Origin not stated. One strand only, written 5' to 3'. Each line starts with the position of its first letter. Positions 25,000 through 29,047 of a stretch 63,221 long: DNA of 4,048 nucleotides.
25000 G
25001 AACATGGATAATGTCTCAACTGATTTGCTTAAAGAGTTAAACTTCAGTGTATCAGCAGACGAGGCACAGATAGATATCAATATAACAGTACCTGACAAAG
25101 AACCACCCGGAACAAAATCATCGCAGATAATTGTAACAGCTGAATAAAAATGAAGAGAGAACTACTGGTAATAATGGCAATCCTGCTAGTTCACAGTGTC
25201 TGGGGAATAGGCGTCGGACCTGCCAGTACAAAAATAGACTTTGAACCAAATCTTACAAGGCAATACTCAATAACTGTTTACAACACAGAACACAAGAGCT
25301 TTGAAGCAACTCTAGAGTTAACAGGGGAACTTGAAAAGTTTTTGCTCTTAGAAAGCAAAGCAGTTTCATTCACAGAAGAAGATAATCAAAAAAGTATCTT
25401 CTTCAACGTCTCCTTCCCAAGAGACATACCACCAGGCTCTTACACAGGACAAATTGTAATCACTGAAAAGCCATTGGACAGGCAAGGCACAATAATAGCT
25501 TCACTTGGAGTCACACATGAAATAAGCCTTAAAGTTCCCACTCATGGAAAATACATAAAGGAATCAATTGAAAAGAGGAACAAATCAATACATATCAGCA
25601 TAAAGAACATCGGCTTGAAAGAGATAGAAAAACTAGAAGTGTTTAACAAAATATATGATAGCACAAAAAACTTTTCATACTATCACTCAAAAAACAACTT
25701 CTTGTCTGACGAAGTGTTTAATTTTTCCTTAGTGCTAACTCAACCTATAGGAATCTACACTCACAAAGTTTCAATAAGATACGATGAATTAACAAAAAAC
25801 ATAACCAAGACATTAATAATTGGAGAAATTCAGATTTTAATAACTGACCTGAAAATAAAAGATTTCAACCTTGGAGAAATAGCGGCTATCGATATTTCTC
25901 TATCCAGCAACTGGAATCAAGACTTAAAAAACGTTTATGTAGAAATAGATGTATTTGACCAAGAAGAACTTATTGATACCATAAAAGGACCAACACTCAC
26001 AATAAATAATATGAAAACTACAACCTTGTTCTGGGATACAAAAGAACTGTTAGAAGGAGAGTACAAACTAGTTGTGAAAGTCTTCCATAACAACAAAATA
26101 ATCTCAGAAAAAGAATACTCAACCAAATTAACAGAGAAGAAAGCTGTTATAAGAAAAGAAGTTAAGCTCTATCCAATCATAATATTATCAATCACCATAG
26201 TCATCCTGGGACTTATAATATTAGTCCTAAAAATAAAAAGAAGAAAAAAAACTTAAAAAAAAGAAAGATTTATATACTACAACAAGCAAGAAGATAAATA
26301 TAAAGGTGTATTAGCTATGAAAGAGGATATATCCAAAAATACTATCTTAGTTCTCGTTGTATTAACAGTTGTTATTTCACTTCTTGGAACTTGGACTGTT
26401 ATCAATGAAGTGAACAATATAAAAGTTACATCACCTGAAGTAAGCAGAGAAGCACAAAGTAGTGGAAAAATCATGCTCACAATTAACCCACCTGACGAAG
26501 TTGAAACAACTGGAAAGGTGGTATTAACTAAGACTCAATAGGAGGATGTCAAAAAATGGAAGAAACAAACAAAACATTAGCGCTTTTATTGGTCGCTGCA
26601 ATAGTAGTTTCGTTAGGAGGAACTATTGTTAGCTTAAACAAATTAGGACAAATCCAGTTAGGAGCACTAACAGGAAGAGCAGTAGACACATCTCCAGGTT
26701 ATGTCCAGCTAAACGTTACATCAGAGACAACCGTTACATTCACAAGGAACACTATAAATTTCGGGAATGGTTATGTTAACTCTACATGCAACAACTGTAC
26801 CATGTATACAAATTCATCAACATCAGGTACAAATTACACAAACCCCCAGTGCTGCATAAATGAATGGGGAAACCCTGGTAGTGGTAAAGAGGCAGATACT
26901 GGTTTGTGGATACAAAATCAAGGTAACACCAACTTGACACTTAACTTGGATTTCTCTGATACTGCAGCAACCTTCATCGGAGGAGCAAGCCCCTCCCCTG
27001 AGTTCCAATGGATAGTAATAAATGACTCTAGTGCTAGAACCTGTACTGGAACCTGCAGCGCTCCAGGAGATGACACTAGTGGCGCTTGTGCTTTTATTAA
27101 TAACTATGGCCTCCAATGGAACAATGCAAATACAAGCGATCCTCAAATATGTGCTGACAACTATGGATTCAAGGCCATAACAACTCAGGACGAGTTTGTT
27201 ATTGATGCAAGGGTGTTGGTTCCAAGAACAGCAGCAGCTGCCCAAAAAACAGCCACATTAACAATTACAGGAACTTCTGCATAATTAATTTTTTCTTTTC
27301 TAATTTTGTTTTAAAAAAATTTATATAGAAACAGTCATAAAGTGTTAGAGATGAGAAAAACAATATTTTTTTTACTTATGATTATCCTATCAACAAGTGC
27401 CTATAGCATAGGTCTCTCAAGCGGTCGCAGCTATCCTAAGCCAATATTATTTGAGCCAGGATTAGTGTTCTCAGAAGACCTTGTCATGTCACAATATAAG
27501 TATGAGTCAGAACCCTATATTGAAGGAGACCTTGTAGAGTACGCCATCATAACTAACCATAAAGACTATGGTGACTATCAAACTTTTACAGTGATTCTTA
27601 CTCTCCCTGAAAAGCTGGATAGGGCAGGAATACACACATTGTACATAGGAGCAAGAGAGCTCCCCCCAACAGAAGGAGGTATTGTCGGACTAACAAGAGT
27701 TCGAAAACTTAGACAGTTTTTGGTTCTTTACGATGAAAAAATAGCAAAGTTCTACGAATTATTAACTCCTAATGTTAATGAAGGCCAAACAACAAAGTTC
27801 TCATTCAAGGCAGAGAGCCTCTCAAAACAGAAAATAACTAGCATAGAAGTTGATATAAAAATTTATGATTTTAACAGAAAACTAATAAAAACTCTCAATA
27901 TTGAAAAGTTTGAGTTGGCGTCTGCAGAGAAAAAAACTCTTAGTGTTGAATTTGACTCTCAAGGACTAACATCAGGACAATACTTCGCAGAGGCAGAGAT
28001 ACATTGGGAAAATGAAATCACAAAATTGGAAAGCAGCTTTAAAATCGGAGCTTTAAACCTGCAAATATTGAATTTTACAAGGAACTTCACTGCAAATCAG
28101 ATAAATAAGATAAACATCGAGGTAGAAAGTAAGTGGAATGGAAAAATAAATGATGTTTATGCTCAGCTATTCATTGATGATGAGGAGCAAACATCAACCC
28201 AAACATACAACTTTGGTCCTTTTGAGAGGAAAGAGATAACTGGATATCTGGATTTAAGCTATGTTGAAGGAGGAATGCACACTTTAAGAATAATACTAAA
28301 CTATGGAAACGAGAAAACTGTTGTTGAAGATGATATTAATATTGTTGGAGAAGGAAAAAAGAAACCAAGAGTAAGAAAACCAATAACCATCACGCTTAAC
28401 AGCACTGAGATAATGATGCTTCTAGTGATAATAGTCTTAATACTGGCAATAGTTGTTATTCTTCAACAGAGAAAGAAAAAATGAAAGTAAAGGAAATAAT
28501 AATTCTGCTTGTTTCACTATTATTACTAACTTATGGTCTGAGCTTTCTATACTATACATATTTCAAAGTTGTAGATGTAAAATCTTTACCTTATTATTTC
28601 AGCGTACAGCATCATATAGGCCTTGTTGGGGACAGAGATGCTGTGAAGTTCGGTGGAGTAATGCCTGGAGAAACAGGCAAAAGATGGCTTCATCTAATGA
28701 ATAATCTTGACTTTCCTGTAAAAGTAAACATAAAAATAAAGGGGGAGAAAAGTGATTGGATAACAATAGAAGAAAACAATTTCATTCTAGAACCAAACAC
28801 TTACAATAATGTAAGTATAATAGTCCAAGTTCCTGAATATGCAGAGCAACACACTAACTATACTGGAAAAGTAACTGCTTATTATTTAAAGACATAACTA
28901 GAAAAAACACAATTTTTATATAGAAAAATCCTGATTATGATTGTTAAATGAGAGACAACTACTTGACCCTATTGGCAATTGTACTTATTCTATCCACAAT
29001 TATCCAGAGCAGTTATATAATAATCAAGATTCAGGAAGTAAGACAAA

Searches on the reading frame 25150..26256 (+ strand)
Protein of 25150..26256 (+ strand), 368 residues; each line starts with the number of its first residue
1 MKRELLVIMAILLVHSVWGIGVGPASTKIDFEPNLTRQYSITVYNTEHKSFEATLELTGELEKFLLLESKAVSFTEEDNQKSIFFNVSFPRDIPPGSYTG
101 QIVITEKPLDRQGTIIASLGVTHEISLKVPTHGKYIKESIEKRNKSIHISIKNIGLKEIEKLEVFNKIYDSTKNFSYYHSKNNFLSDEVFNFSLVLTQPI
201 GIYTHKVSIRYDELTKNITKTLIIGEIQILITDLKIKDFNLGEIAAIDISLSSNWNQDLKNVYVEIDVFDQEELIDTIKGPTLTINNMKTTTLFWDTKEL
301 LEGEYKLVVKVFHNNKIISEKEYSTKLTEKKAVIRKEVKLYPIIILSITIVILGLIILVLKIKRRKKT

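Call 6: search_protein_families(library=pfam, proteins=[window:25150-26256:+], max_evalue=0.01)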
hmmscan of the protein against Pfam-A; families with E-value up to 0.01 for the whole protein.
window:25150-26256:+ (368 aa): 0 families

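Call 60: search_protein_families(library=ncbifam, proteins=[window:25150-26256:+], max_evalue=0.01)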
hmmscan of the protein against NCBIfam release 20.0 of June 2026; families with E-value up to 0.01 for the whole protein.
window:25150-26256:+ (368 aa): 0 families

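Call 74: search_solved_structures(query=window:25150-26256:+, max_evalue=1)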
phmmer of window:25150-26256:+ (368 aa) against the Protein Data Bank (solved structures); distinct sequences matched with E-value up to 1: 0.

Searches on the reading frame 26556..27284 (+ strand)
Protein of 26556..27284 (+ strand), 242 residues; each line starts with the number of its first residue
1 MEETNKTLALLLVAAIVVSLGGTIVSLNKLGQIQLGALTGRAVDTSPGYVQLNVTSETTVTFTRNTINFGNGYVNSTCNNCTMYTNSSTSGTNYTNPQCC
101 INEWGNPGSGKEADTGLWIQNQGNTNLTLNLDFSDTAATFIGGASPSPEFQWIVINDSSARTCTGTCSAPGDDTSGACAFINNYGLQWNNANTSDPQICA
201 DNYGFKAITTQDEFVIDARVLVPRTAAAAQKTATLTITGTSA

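Call 6: search_protein_families(library=pfam, proteins=[window:26556-27284:+], max_evalue=0.01)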
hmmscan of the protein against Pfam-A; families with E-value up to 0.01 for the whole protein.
window:26556-27284:+ (242 aa): 0 families

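Call 60: search_protein_families(library=ncbifam, proteins=[window:26556-27284:+], max_evalue=0.01)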
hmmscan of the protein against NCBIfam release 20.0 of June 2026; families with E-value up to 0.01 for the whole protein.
window:26556-27284:+ (242 aa): 0 families

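Call 75: search_solved_structures(query=window:26556-27284:+, max_evalue=1)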
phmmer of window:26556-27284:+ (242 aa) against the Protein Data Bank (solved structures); distinct sequences matched with E-value up to 1: 1.
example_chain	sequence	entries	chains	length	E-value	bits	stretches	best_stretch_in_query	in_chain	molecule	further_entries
6a8x_A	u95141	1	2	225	0.42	13.2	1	42-143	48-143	aromatic prenyltransferase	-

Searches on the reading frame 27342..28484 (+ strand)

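Call 6: search_protein_families(library=pfam, proteins=[window:27342-28484:+], max_evalue=0.01)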
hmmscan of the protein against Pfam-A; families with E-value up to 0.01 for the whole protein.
window:27342-28484:+ (380 aa): 1 family
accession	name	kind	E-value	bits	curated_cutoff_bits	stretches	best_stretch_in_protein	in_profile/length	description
PF11797.14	WxLIP_HBD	-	0.0028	18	28.9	1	165-244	57-137/138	WxL Interacting Protein, host binding domain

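Call 60: search_protein_families(library=ncbifam, proteins=[window:27342-28484:+], max_evalue=0.01)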
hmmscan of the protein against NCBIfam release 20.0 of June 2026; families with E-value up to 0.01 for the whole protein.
window:27342-28484:+ (380 aa): 0 families

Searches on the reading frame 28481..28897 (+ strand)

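Call 6: search_protein_families(library=pfam, proteins=[window:28481-28897:+], max_evalue=0.01)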
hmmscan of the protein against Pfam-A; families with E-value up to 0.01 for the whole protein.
window:28481-28897:+ (138 aa): 2 families
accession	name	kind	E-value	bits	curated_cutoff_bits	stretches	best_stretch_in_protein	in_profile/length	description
PF23619.1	Ig_VWA7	-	0.0074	17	27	1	58-133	10-84/104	VWA7 Ig-like domain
PF22073.2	Cep192_D4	-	0.0074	16.9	35.5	1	51-113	7-76/112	Cep192 domain 4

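Call 60: search_protein_families(library=ncbifam, proteins=[window:28481-28897:+], max_evalue=0.01)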
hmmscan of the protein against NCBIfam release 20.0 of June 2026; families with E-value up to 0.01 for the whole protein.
window:28481-28897:+ (138 aa): 1 family
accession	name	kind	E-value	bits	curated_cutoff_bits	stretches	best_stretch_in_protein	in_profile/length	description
NF041740.1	choice_anch_T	equivalog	0.0018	17.5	70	1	81-135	66-120/259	choice-of-anchor T family protein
